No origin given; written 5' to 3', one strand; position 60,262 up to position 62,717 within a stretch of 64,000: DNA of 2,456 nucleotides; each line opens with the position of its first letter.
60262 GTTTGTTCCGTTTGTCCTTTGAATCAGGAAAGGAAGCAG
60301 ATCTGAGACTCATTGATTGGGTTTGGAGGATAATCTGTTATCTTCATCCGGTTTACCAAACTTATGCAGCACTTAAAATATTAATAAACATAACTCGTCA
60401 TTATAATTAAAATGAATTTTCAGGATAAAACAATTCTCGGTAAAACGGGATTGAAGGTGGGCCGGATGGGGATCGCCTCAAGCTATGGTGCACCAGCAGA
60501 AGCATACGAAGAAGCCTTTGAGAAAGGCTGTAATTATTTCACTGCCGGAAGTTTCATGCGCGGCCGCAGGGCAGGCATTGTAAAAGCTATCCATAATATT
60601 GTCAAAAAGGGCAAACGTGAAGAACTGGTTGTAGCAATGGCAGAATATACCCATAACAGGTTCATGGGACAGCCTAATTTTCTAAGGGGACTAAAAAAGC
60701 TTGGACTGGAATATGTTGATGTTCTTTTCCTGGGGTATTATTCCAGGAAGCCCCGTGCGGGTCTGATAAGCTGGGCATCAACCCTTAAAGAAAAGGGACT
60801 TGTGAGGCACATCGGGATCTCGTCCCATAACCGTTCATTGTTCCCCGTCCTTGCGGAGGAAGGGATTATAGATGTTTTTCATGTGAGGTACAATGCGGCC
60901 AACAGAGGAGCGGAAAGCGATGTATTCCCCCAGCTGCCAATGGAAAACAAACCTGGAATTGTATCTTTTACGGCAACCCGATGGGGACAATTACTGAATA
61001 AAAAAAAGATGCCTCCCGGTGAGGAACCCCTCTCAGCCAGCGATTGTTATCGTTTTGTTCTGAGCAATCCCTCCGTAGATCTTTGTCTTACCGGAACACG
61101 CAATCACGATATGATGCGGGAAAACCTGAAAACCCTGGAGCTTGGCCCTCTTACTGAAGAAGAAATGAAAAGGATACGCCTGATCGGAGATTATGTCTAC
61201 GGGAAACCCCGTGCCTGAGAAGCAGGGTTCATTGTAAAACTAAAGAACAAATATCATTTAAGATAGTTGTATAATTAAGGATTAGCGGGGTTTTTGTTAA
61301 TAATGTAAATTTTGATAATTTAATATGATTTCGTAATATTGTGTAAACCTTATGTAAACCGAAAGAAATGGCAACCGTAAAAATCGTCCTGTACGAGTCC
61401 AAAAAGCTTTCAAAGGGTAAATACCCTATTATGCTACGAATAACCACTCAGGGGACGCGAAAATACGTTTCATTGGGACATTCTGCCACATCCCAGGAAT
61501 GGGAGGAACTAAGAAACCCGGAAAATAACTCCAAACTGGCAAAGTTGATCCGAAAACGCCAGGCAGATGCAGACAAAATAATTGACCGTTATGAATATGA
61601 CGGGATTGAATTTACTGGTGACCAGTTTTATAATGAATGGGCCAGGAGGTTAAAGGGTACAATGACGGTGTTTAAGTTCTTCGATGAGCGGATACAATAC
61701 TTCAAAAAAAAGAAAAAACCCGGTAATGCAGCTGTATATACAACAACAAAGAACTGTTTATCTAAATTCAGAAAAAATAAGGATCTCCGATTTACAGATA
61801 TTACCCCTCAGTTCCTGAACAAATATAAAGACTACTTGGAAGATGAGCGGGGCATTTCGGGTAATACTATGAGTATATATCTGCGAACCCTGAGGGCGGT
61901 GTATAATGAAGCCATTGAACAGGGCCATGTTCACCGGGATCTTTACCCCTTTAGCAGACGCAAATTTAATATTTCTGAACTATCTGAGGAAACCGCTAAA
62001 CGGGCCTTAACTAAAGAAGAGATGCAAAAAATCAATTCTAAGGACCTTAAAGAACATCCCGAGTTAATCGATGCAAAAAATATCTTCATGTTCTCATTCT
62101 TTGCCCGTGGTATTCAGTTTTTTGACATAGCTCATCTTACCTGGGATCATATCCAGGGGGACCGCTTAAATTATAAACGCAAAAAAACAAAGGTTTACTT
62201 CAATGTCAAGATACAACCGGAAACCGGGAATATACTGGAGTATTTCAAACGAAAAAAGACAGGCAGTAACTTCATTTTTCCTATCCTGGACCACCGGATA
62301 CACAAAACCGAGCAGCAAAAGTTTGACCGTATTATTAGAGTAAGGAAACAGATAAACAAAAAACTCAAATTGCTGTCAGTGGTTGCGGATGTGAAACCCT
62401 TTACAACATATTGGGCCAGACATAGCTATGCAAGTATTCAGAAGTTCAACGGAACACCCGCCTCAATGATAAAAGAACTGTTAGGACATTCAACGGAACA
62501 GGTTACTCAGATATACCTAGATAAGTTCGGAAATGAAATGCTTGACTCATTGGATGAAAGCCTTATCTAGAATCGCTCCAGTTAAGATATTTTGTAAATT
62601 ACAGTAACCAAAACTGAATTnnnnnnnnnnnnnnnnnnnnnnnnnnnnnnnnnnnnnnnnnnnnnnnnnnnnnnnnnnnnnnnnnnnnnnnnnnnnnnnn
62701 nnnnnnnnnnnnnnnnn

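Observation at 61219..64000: Integrase-led AT-rich island at the right edge with a protease + SIR2-like gene pair (candidate unnamed defence module, cut by the window end)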

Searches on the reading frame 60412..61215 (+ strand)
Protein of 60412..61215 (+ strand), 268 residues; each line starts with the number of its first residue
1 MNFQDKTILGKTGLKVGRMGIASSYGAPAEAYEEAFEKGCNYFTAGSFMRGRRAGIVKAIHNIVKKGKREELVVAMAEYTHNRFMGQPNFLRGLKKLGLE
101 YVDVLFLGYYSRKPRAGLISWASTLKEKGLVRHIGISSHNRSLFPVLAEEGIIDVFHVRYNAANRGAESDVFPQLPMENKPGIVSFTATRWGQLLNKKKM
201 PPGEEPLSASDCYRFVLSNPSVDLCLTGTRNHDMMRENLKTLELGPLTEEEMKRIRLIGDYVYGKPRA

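Call 8: search_protein_families(library=pfam, proteins=[window:60412-61215:+], max_evalue=1)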
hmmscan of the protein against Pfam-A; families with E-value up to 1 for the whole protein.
window:60412-61215:+ (268 aa): 4 families
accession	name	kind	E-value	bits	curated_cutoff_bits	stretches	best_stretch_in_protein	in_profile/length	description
PF00248.27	Aldo_ket_red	-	2.3e-13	50.3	24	2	29-199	22-202/291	Aldo/keto reductase family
PF00702.32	Hydrolase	-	0.1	13.4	26.4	1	64-166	37-151/191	haloacid dehalogenase-like hydrolase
PF17437.7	DUF5416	-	0.13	12.5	25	1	207-255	111-159/173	Family of unknown function (DUF5416)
PF05004.19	IFRD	-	0.28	10.5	25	1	36-76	54-94/306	Interferon-related developmental regulator (IFRD)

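Call 55: find_encoding_contigs(protein=window:60412-61215:+, flank=8000, max_places=10)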
Protein window:60412-61215:+ (268 aa): 5 contigs read that carry it; 2 places shown.
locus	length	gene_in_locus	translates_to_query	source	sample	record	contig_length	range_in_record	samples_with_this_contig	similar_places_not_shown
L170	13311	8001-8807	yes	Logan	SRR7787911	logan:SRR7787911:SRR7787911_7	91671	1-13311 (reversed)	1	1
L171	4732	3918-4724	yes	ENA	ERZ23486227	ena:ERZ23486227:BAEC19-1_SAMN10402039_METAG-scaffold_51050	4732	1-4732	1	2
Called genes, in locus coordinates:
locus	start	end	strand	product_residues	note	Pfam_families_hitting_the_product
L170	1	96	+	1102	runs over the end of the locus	PF00930:DPPIV_N (faint), PF23381:Beta-prop_IFT122_1st (faint), PF26549:Tricorn_N, PF26550:Tricorn_2nd, PF07676:PD40 (weak), PF14684:Tricorn_C1, PF14685:PDZ_Tricorn, PF03572:Peptidase_S41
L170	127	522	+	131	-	-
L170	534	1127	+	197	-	PF06940:DUF1287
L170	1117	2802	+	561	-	PF00884:Sulfatase, PF16347:SGSH_C (weak)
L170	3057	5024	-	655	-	PF00999:Na_H_Exchanger, PF02254:TrkA_N, PF27452:KefB_C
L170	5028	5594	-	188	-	PF02525:Flavodoxin_2, PF03358:FMN_red (weak)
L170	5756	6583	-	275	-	PF06283:ThuA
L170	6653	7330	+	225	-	PF00753:Lactamase_B, PF23023:Anti-Pycsar_Apyc1 (faint)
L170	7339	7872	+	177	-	PF06966:DUF1295 (weak), PF04191:PEMT, PF04140:ICMT (weak)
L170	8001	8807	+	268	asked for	PF00248:Aldo_ket_red (weak)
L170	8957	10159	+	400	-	PF17293:Arm-DNA-bind_5, PF13102:Phage_int_SAM_5, PF00589:Phage_integrase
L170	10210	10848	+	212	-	PF00089:Trypsin (faint), PF13365:Trypsin_2 (weak)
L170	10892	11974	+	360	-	-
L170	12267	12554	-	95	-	-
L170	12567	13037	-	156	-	-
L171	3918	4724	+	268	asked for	PF00248:Aldo_ket_red (weak)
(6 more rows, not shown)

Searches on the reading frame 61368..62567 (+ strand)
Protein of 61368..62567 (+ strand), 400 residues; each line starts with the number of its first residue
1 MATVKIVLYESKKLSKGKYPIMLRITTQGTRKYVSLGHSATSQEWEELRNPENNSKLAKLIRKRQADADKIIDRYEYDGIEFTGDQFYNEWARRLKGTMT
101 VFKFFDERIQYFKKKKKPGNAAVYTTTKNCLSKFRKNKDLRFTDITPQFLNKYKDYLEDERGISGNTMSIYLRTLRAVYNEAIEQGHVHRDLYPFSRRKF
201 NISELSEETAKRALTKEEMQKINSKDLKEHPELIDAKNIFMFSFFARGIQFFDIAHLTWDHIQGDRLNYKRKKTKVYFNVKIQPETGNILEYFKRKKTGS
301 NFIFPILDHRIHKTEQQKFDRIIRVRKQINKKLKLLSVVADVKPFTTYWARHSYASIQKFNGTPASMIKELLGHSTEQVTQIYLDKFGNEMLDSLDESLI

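Call 8: search_protein_families(library=pfam, proteins=[window:61368-62567:+], max_evalue=1)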
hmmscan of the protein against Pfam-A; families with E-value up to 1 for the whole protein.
window:61368-62567:+ (400 aa): 6 families
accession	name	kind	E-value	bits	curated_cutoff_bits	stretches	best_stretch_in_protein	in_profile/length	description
PF13102.12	Phage_int_SAM_5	-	2.7e-25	89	22.3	1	100-197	1-95/98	Phage integrase SAM-like domain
PF17293.8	Arm-DNA-bind_5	-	1.1e-13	51.9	22.6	1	6-85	1-84/87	Arm DNA-binding domain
PF00589.27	Phage_integrase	-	8.6e-10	39.1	27.1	1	213-386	2-168/172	Phage integrase family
PF02899.23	Phage_int_SAM_1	-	0.00099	19.8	22.3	1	150-184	1-35/83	Phage integrase, N-terminal SAM-like domain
PF24624.1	Int_N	-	0.018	16.2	27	1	136-190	36-89/100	Phage integrase, N-terminal domain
PF22481.1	DUF6985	-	0.13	13.2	24.5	1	88-159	8-74/148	Domain of unknown function (DUF6985)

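Call 9: search_protein_families(library=padloc, proteins=[window:61368-62567:+], max_evalue=1)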
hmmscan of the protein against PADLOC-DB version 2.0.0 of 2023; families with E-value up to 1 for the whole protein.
window:61368-62567:+ (400 aa): 1 family
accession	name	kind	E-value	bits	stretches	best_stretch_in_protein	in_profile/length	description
PDLC02974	WH_III-A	-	0.28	9.5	0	23-60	52-89/101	-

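Call 15: search_protein_families(library=ncbifam, proteins=[window:61368-62567:+], max_evalue=1)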
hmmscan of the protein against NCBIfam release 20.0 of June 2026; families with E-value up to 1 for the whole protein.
window:61368-62567:+ (400 aa): 6 families
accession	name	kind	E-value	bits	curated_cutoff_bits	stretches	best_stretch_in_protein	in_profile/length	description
NF040815.2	recomb_XerA_Arch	equivalog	2.6e-08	33.7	220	1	128-385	21-253/263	site-specific tyrosine recombinase/integron integrase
TIGR02225.1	recomb_XerD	equivalog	4.5e-08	32.8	329.6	1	124-384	21-272/290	site-specific tyrosine recombinase XerD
TIGR02224.1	recomb_XerC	equivalog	6.4e-08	32.3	335.15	1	132-384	33-275/295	tyrosine recombinase XerC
NF001399.0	PRK00283.1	subfamily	5.9e-07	29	279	1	132-383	38-280/300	tyrosine recombinase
TIGR02249.1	integrase_gron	subfamily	0.00022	20.7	265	1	298-384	212-298/315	integron integrase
NF041502.1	integrase_1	equivalog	0.046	12.4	350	1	328-397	301-370/484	site-specific integrase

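Call 52: search_protein_families(library=phrogs, proteins=[window:61368-62567:+], max_evalue=0.01)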
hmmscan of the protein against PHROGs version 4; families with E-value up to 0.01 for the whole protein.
window:61368-62567:+ (400 aa): 5 families
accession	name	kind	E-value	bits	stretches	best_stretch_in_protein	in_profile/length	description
phrog_1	-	integration and excision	4.5e-30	106.5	1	14-391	117-439/611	integrase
phrog_216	-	integration and excision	1.6e-14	54.7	1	207-392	49-230/301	integrase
phrog_7269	-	integration and excision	0.0036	18.2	1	345-392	28-74/89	integrase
phrog_7685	-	integration and excision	0.0049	17.4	1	277-383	128-220/240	integrase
phrog_10320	-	unknown function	0.0096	17.1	0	368-391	62-85/89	-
